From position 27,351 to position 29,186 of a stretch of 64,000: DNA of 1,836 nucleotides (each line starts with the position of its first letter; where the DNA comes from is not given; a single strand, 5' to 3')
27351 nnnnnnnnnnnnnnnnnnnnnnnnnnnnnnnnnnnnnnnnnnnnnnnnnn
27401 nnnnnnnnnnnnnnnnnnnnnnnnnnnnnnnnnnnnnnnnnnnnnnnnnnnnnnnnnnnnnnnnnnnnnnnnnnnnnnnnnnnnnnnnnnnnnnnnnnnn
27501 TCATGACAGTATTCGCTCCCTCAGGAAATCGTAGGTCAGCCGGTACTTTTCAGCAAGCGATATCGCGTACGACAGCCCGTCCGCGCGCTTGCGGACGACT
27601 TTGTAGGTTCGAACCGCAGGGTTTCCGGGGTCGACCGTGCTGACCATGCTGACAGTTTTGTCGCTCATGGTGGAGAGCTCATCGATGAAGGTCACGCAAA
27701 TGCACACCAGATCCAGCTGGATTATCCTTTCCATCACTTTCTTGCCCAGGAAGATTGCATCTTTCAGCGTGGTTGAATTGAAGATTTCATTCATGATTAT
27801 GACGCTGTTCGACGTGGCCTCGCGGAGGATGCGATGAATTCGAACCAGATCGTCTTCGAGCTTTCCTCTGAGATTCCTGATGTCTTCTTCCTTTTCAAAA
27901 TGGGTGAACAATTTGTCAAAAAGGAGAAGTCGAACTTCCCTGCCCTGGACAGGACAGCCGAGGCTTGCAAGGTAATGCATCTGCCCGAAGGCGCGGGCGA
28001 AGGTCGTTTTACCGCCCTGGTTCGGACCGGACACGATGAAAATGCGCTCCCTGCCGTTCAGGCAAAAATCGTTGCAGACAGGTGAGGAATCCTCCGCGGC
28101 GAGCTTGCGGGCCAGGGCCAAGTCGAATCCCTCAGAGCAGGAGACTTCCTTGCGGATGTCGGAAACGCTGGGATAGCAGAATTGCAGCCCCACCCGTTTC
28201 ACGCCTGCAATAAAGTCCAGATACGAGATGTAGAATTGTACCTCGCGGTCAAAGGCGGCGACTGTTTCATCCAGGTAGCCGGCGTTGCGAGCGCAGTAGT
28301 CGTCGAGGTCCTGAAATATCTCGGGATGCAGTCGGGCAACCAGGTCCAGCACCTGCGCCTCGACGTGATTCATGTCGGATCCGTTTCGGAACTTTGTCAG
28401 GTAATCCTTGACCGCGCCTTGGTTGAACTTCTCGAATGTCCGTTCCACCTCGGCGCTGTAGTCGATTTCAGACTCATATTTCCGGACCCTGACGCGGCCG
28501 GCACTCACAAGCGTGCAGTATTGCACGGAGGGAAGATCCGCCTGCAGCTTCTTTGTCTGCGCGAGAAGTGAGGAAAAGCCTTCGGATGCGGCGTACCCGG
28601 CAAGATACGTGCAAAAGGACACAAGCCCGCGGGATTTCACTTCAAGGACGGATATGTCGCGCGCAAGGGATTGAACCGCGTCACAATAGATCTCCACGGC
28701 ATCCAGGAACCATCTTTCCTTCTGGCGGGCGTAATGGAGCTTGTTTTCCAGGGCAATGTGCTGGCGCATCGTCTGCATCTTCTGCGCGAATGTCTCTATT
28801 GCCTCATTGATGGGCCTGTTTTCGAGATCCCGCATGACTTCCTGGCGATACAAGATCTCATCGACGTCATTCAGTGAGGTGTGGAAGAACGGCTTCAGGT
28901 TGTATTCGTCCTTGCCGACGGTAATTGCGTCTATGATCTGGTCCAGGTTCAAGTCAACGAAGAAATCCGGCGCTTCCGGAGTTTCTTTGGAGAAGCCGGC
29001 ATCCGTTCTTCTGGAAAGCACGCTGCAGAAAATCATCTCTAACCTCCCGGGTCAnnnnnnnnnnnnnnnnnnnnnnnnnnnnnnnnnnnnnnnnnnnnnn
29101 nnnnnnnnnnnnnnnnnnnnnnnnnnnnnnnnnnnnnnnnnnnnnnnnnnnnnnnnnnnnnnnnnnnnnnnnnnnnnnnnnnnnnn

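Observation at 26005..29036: Low-GC island carrying two tandem, overlapping MutS-domain ATPase paralogs without a mismatch-recognition or nuclease domain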

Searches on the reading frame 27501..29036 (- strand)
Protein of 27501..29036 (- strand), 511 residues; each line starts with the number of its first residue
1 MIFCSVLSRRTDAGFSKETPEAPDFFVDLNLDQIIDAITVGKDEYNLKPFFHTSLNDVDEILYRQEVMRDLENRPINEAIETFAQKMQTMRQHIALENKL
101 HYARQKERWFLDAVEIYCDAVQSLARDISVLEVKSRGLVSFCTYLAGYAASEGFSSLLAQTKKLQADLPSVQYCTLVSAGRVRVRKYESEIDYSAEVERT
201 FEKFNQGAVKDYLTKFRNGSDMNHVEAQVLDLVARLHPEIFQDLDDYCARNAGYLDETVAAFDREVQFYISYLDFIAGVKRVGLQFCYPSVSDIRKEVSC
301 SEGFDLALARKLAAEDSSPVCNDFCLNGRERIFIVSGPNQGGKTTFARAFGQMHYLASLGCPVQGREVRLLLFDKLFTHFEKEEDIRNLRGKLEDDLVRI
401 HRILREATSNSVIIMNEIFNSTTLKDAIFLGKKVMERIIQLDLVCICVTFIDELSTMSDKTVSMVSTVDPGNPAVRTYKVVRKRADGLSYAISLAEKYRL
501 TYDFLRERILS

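Call 3: search_protein_families(library=pfam, proteins=[window:27501-29036:-], max_evalue=1)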
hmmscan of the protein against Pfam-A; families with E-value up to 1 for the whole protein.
window:27501-29036:- (511 aa): 3 families
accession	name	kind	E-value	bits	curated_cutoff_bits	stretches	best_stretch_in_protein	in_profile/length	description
PF00488.27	MutS_V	-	2.6e-17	63.8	30.2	1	334-497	2-169/188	MutS domain V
PF13173.12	AAA_14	-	0.0029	18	27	1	330-428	2-81/129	AAA domain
PF13401.12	AAA_22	-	0.1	13.3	27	1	329-418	4-93/130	AAA domain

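Call 4: search_protein_families(library=ncbifam, proteins=[window:27501-29036:-], max_evalue=1)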
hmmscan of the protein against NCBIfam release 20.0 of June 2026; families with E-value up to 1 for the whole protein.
window:27501-29036:- (511 aa): 4 families
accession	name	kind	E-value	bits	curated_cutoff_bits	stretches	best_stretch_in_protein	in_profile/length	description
NF003810.1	PRK05399.1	equivalog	8e-21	74.4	480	1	269-464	541-738/793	DNA mismatch repair protein MutS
TIGR01070.1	mutS1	equivalog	3.5e-18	65.3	641.7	1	223-464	492-727/840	DNA mismatch repair protein MutS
TIGR01069.2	mutS2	equivalog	2e-13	49.6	400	1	272-465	273-463/790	endonuclease MutS2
NF052383.1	ATPase_KamC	equivalog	5.2e-10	38.7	300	1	271-456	249-433/508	lysine 5,6-aminomutase reactivase ATPase KamC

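Call 5: search_protein_families(library=padloc, proteins=[window:27501-29036:-], max_evalue=1)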
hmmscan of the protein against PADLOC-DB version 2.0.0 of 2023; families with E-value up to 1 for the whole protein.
window:27501-29036:- (511 aa): 0 families

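Call 7: find_homologous_proteins(query=window:27501-29036:-, max_evalue=0.00001)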
Query window:27501-29036:- (511 aa): 7999 proteins with E <= 0.00001 among 8000 candidates; the best 120 are listed.
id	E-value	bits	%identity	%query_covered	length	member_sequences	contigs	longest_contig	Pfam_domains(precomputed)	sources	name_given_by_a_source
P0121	0.0e+0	1144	100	100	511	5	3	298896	PF00488.28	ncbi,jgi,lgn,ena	ncbi:MAG: DNA mismatch repair protein MutS [Spirochaetia bacterium]|jgi:DNA mismatch repair ATPase M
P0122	1.6e-259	879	75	100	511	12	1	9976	PF00488.28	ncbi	ncbi:MAG: MutS-related protein [Spirochaetia bacterium]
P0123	3.5e-259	878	76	100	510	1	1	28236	PF00488.28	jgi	jgi:DNA mismatch repair protein MutS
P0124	2.5e-258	875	76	100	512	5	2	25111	PF00488.28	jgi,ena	-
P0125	6.1e-257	871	75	100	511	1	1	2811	PF00488.28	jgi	jgi:DNA mismatch repair protein MutS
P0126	1.6e-255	866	75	100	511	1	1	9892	PF00488.28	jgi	-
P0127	2.6e-253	859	74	100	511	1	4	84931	PF00488.28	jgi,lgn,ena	jgi:hypothetical protein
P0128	3.8e-252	855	74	100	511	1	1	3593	PF00488.28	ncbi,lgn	-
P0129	9.9e-252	854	77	96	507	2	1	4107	PF00488.28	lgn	-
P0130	9.8e-251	850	74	100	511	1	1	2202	PF00488.28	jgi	-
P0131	1.3e-250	850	73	100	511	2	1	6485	PF00488.28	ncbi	-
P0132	5.0e-249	845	73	100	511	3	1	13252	PF00488.28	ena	-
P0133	4.2e-242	822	72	100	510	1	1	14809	PF00488.28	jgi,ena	-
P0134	6.0e-242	821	72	100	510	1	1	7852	PF00488.28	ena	-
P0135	8.4e-233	791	68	100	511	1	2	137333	PF00488.28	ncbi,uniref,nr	ncbi:DNA mismatch repair protein MutS, C-terminal [Moorella glycerini]|uniref:Endonuclease MutS2 n=1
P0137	2.5e-232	790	68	100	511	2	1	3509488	PF00488.28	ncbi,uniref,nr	ncbi:DNA mismatch repair protein MutS [Neomoorella glycerini]|uniref:DNA mismatch repair protein Mut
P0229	2.2e-224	764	66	100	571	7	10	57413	PF00488.28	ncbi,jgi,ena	ncbi:MAG: DNA mismatch repair protein MutS [Syntrophobacteraceae bacterium]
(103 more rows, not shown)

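Call 10: find_encoding_contigs(protein=P0137, flank=10000, max_places=3)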
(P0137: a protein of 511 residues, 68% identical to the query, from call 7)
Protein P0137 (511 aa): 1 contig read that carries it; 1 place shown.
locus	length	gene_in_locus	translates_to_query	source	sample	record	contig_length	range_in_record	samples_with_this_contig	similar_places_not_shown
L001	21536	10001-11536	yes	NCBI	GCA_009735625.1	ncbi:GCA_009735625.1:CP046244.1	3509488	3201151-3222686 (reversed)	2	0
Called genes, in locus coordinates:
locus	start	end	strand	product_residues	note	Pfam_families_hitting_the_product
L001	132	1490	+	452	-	PF00437:T2SSE, PF27713:UCP018868 (weak)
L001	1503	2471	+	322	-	PF00482:T2SSF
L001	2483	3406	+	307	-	PF00482:T2SSF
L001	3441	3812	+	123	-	PF02643:DUF192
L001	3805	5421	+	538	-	PF17203:sCache_3_2 (faint), PF00672:HAMP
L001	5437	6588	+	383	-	PF05384:DegS, PF07730:HisKA_3, PF02518:HATPase_c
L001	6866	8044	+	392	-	PF00999:Na_H_Exchanger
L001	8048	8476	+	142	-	PF00582:Usp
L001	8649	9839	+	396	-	PF07690:MFS_1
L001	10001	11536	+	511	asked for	PF00488:MutS_V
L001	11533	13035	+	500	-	PF00488:MutS_V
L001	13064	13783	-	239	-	PF19538:DUF6062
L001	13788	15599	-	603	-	PF03193:RsgA_GTPase (faint), PF00350:Dynamin_N, PF01926:MMR_HSR1 (weak), PF00009:GTP_EFTU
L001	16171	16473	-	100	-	-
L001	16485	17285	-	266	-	PF13401:AAA_22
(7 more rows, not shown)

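Call 13: find_encoding_contigs(protein=P0229, flank=8000, max_places=2)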
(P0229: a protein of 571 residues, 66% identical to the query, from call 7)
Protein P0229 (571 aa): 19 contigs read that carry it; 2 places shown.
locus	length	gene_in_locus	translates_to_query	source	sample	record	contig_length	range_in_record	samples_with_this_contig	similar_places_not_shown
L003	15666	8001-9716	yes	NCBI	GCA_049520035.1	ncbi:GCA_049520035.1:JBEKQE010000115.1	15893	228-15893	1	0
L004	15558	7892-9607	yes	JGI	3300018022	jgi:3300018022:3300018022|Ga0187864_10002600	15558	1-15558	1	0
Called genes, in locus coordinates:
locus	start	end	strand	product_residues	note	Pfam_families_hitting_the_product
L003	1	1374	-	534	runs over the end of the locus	PF01326:PPDK_N, PF00391:PEP-utilizers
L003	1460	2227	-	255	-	PF09608:Alph_Pro_TM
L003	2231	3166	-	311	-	PF01925:TauE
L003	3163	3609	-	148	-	-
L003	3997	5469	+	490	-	PF00672:HAMP (weak), PF00512:HisKA, PF02518:HATPase_c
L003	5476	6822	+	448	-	PF00072:Response_reg, PF00158:Sigma54_activat, PF14532:Sigma54_activ_2, PF00004:AAA (weak), PF07728:AAA_5, PF25601:AAA_lid_14, PF02954:HTH_8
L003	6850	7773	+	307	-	PF13646:HEAT_2 (faint)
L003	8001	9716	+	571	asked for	PF00488:MutS_V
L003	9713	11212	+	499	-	PF00488:MutS_V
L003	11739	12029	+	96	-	-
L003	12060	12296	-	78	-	-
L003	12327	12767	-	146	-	-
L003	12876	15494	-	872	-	PF00350:Dynamin_N, PF01926:MMR_HSR1 (faint), PF00009:GTP_EFTU (weak), PF19538:DUF6062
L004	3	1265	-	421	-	?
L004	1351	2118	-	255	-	PF09608:Alph_Pro_TM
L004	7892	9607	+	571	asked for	PF00488:MutS_V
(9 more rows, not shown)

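Call 16: find_related_loci(query=A1, collection=genome_contigs, flank=10000)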
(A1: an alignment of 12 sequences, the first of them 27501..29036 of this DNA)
Query A1 (511 aa) in genome_contigs; peptide patterns used: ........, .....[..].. (x = any residue, [..] = any of these).
600 stretches matched a pattern (row limit reached: there are more); 595 encode a relative of the query (tblastn E <= 1e-3); the best 80 are kept; 80 distinct loci.
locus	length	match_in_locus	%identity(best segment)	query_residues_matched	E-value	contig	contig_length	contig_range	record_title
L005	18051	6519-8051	68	1-511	0e+0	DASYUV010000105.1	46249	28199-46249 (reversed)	MAG TPA_asm: Candidatus Binatia bacterium isolate SMAG_U4604 k141_647675, whole genome shotgun sequence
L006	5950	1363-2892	67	1-510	0e+0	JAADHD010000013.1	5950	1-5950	MAG: Verrucomicrobiota bacterium isolate M_MetaBat.16 contig-127_23639, whole genome shotgun sequence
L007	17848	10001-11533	66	1-511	0e+0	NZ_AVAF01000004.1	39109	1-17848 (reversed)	MAG: Thermoanaerobacter sp. A7A NODE_106_length_39069_cov_153.890961, whole genome shotgun sequence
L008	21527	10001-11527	65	1-509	0e+0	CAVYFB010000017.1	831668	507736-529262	MAG: uncultured Chloroflexia bacterium isolate MFD00991.bin.2.51 genome assembly, contig: contig_42872, whole genome sho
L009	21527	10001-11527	63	1-509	0e+0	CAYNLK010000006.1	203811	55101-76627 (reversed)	MAG TPA_asm: uncultured Caldilineaceae bacterium isolate binchicken_co44_236 genome assembly, contig: NODE_64_length_203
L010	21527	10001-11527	64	3-511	0e+0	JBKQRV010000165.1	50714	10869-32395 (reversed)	MAG: Alphaproteobacteria bacterium isolate MGr3G3H3I__bin_160 MGr3G3H3I_000000244364, whole genome shotgun sequence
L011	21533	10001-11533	63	1-511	0e+0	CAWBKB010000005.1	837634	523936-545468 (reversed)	MAG: uncultured delta proteobacterium isolate MFD03323.bin.2.103 genome assembly, contig: contig_46461, whole genome sho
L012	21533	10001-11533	63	1-511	0e+0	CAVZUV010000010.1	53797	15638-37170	MAG: uncultured delta proteobacterium isolate MFD02416.bin.2.152 genome assembly, contig: contig_23265, whole genome sho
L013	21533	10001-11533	61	1-511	0e+0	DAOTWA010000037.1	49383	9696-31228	MAG TPA_asm: Anaerolineaceae bacterium isolate H111_98 k127_1536096, whole genome shotgun sequence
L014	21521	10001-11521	63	3-509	0e+0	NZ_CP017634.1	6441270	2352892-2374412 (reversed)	Candidatus Formimonas warabiya strain DCMF chromosome, complete genome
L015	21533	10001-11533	63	1-511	0e+0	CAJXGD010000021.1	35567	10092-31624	TPA_asm: uncultured bacterium isolate SRR4028170_bin.16_MetaBAT_v2.12.1_MAG genome assembly, contig: NODE_259_length_355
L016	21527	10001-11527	64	1-509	0e+0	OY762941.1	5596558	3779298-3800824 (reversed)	MAG: uncultured Syntrophobacter sp. isolate 8beb1b32-fcc7-4ae2-b8e9-2f20d438afad genome assembly, chromosome: 1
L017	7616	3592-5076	62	17-511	0e+0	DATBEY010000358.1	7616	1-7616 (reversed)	MAG TPA_asm: Candidatus Binatia bacterium isolate SMAG_U3795 k141_2801786, whole genome shotgun sequence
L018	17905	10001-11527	61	1-509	0e+0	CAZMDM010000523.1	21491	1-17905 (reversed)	MAG TPA_asm: uncultured Desulfonema sp. isolate binchicken_co23_92 genome assembly, contig: k141_883000, whole genome sh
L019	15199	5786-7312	61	1-509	0e+0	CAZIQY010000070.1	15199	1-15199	MAG TPA_asm: uncultured Syntrophaceae bacterium isolate SRP098346_co1_212 genome assembly, contig: NODE_4311_length_1519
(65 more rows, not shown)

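Call 26: find_encoding_contigs(protein=P0121, flank=6000, max_places=6)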
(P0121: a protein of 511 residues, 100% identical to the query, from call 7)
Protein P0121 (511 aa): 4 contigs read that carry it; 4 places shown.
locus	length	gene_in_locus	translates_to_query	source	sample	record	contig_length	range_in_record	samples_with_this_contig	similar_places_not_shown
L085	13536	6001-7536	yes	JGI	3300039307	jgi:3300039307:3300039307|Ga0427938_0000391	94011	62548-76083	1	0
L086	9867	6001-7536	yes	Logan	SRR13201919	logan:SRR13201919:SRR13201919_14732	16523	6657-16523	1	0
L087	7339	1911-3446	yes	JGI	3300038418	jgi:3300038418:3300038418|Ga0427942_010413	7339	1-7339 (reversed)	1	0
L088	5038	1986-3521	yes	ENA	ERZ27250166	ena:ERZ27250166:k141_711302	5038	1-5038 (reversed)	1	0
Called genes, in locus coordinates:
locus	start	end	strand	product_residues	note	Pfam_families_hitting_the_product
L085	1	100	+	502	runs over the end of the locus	PF13513:HEAT_EZ (faint), PF13646:HEAT_2, PF03130:HEAT_PBS (faint), PF02985:HEAT (faint), PF13646:HEAT_2 (weak)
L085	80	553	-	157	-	PF00582:Usp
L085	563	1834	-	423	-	PF02040:ArsB, PF03600:CitMHS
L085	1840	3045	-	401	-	PF00999:Na_H_Exchanger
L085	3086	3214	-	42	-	-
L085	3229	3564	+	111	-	PF13181:TPR_8 (faint), PF14559:TPR_19 (weak), PF13431:TPR_17 (faint), PF00515:TPR_1 (weak), PF07719:TPR_2 (weak)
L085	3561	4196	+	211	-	PF00300:His_Phos_1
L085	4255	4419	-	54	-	-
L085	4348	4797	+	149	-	-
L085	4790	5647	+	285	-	PF07690:MFS_1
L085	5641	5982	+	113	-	-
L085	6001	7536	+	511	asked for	PF00488:MutS_V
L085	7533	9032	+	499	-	PF00488:MutS_V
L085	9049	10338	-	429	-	PF03952:Enolase_N, PF00113:Enolase_C, PF13378:MR_MLE_C (faint)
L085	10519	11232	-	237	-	-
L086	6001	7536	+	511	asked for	PF00488:MutS_V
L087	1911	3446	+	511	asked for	PF00488:MutS_V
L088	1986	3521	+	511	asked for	PF00488:MutS_V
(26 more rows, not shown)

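Call 53: predict_structure(alignment_id=A3)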
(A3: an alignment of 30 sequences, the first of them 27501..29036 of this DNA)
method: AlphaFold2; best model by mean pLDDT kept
length: 511 residues; sequences in the alignment: 30
mean_pLDDT: 55.9   pTM: 0.49
mean pLDDT of the five models: 55.9, 50.6, 50.3, 49.7, 44.2
residues with pLDDT >= 90: 33; 70-90: 121; 50-70: 110; < 50: 247
segments of 3 or more residues with pLDDT < 50: 1-4, 12-56, 194-206, 264-266, 270-274, 276-291, 293-314, 316-334, 336-390, 448-511
pLDDT, mean of each block of 10 residues (from residue 1): 45 41 33 38 37 52 65 76 80 78 87 90 86 77 81 89 91 76 75 48 55 70 81 91 91 66 50 48 41 41 39 43 32 45 32 34 26 21 36 57 63 54 57 67 53 32 33 35 35 37 37 36
secondary structure, 60 per line:
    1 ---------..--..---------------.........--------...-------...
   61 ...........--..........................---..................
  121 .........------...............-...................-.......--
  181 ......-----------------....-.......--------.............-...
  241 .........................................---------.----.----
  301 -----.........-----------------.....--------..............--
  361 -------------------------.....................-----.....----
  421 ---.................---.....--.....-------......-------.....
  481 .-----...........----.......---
elements in order: H31-39 H58-71 H74-99 H103-129 H136-150 H152-170 E172-178 E181-186 H204-207 E209-211 H212-215 H224-236 H238-281 H306-314 E332-336 H345-358 H386-406 E412-416 H424-440 E444-448 H451-455 E463-468 E476-481 H487-497 H502-508

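Call 62: fold_search(model_id=the predicted structure, library=pdb)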
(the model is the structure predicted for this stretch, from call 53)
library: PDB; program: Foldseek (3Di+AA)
matches with E <= 10: 445; with E <= 0.001: 108
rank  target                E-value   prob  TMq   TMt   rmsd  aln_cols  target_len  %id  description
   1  7qv3_w                1.9e-07  1.00  0.25  0.22  18.6       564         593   13  Bacillus subtilis MutS2-collided disome complex (MutS2 conf.2; Leading 70S) (released 2022-03-09)
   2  8r7v_A                4.3e-07  1.00  0.34  0.23  15.6       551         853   13  MutSbeta bound to compound CHDI-00898647 in the canonical DNA-mismatch bound form (released 2024-10-30)
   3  9kce_B                6.7e-07  1.00  0.26  0.27  17.8       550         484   15  Crystal Structure of the ATP analog-bound closed state of Thermotoga maritima MutS2 (released 2025-09-10)
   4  8olx_A                7.0e-07  1.00  0.31  0.21  15.5       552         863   14  MutSbeta bound to (CAG)2 DNA (canonical form) (released 2023-05-24)
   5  8omq_A                7.4e-07  1.00  0.32  0.24  16.8       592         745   13  DNA-unbound MutSbeta-ATP complex (straight clamp form) (released 2023-05-24)
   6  8rb1_A                8.2e-07  1.00  0.30  0.20  15.7       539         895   15  The crystal structure of DNA-bound human MutSbeta (MSH2_K675R/MSH3_K902R) in the canonical mismatch bound conformation (released 2025-06-11)
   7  2o8b_A                1.0e-06  1.00  0.29  0.20  17.0       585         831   13  human MutSalpha (MSH2/MSH6) bound to ADP and a G T mispair (released 2007-06-05)
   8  8ag6_A                1.4e-06  1.00  0.29  0.19  15.9       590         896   14  human MutSalpha (MSH2/MSH6) binding to DNA with a GT mismatch (released 2023-01-25)
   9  9kce_A                1.6e-06  1.00  0.29  0.30  17.0       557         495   15  Crystal Structure of the ATP analog-bound closed state of Thermotoga maritima MutS2 (released 2025-09-10)
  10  3zlj_B                1.9e-06  1.00  0.32  0.25  16.3       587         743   14  CRYSTAL STRUCTURE OF FULL-LENGTH E.COLI DNA MISMATCH REPAIR PROTEIN MUTS D835R MUTANT IN COMPLEX WITH GT MISMATCHED DN (released 2013-07-17)
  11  8raw_A                2.0e-06  1.00  0.27  0.18  17.1       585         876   14  The crystal structure of DNA-bound human MutSbeta (MSH2/MSH3_G901D) in the canonical mismatch bound conformation with  (released 2025-06-11)
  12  1wbd_B                2.1e-06  1.00  0.33  0.25  16.4       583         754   14  Crystal structure of E. coli DNA mismatch repair enzyme MutS, E38Q mutant, in complex with a G.T mismatch (released 2006-01-18)
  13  2wtu_B                2.2e-06  1.00  0.31  0.24  16.9       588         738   14  Crystal structure of Escherichia coli MutS in complex with a 16 basepair oligo containing an A.A mismatch. (released 2010-02-09)
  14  7vuk_B                2.6e-06  1.00  0.24  0.26  17.5       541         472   14  Crystal Structure of the core region of Thermus thermophilus MutS2 complexed with ADP. (released 2022-04-06)
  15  8omo_A                3.0e-06  1.00  0.28  0.21  16.4       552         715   14  DNA-unbound MutSbeta-ATP complex (bent clamp form) (released 2023-05-24)
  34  7qv3_v                8.6e-06  1.00  0.23  0.22  17.3       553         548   13  Bacillus subtilis MutS2-collided disome complex (MutS2 conf.2; Leading 70S) (released 2022-03-09)
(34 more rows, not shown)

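Call 76: search_dna_similar(query=window:27501-29036:-, collection=plasmids, mode=protein, max_evalue=1e-20, max_rows=15)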
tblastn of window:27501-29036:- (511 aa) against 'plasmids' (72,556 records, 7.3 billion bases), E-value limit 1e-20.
Records with a match: 46; places in all: 48; records where one place covers at least 80% of the query: 45.
Best place of each record, by identity: <60% 46.
By first word of the organism name: Klebsiella 18; Citrobacter 6; Rhodococcus 5; Enterobacter 5; Burkholderia 3; Caballeronia 2; Salmonella 2; Rubrobacter 1; Alicyclobacillus 1; Mycobacterium 1; and 2 more.
By predicted mobility (MOB-suite, as given by PLSDB): conjugative 21; mobilizable 15; non-mobilizable 10.
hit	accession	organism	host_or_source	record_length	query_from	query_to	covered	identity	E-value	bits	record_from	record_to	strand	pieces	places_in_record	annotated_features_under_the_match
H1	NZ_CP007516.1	Rubrobacter radiotolerans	-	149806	3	509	99%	55.6%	3e-162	599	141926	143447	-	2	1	hypothetical protein (x2)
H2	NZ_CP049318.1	Caballeronia sp. SBC2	whole organism,soil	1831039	1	509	100%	53.2%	0e+0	570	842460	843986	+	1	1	none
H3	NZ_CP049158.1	Caballeronia sp. SBC1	whole organism,soil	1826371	1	509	100%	53.2%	0e+0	570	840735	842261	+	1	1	none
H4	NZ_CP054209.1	Rhodococcus qingshengii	cell culture,carbendazim contaminated ...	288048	23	508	95%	51.9%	2e-166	529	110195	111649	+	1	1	DNA mismatch repair protein MutS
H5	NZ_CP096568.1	Rhodococcus qingshengii JCM 15477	sandy loam,soil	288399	23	508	95%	51.9%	2e-166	529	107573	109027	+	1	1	DNA mismatch repair protein MutS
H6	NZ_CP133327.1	Rhodococcus sp. DN22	-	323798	23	508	95%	51.9%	2e-166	529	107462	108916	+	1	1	DNA mismatch repair protein MutS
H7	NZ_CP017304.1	Rhodococcus sp. YL-1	pure culture,soil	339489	23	508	95%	51.9%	2e-166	529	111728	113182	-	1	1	DNA mismatch repair protein MutS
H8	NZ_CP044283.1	Rhodococcus erythropolis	soil,rubber production plant territory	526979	23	508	95%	51.9%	2e-166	529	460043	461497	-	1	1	DNA mismatch repair protein MutS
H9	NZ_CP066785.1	Alicyclobacillus sp. ALC3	cell culture,acid mine drainage sediment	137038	1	511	100%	49.3%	5e-161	513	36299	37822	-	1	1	hypothetical protein (x2)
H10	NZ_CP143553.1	Burkholderia multivorans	Homo sapiens,bronchoalveolar lavage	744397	1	511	100%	46.4%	3e-149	479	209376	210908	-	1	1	DNA mismatch repair protein MutS (x2)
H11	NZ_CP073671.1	Burkholderia cenocepacia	Homo sapiens,blood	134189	14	509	97%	47.2%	4e-143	462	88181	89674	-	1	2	hypothetical protein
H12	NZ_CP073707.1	Burkholderia cenocepacia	Homo sapiens,blood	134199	14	509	97%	47.2%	4e-143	462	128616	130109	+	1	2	hypothetical protein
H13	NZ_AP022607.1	Mycobacterium branderi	-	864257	3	509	99%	46.1%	2e-134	436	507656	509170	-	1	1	hypothetical protein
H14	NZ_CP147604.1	Klebsiella pneumoniae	Homo sapiens,bloodstream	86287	1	509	100%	43.7%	3e-138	447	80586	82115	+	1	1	MutS domain V protein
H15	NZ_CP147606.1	Klebsiella pneumoniae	Homo sapiens,bloodstream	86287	1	509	100%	43.7%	3e-138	447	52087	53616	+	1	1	MutS domain V protein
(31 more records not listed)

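Call 77: search_dna_similar(query=window:27501-29036:-, collection=phages, mode=protein, max_evalue=1e-20, max_rows=10)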
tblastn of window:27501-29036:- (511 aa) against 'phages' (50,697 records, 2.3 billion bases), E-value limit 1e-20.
Records with a match: 1; places in all: 1; records where one place covers at least 80% of the query: 1.
Best place of each record, by identity: <60% 1.
By first word of the organism name: Bacteriophage 1.
By host as written in the record: - 1.
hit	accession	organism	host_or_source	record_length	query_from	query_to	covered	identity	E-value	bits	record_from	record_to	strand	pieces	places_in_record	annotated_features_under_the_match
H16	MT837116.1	Bacteriophage sp.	human fecal samples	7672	63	506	87%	27.9%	9e-41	162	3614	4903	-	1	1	record has no annotation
